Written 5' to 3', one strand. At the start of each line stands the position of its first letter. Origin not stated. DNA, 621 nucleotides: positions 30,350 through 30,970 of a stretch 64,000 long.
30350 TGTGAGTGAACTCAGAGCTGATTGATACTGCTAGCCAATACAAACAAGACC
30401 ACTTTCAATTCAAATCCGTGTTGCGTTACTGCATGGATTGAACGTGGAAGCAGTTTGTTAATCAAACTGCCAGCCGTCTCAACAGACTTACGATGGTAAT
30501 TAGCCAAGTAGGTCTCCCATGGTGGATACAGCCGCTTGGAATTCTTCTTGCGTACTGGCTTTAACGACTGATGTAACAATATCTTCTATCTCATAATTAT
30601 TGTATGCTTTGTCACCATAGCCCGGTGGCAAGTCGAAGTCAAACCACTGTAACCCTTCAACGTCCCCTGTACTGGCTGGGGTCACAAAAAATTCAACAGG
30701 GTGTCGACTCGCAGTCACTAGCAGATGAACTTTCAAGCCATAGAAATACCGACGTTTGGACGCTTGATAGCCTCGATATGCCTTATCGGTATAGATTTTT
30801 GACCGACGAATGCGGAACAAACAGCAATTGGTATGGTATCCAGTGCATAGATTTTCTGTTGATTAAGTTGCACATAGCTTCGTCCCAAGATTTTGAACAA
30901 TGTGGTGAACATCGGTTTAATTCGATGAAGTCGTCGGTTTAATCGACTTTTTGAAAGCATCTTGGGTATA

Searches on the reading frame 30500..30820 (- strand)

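Call 87: search_protein_families(library=ncbifam, proteins=[window:30500-30820:-], max_evalue=0.01)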
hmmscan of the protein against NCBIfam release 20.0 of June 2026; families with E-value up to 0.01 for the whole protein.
window:30500-30820:- (106 aa): 3 families
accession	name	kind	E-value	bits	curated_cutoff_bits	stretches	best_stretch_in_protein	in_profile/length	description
NF033520.1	transpos_IS982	equivalog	3.9e-18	65.9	130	1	3-81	88-169/243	IS982 family transposase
NF033580.1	transpos_IS5_3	equivalog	0.0013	18.4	110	1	15-79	113-186/258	IS5 family transposase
NF033581.1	transpos_IS5_4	equivalog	0.0081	15.5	140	1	20-76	146-204/285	IS5 family transposase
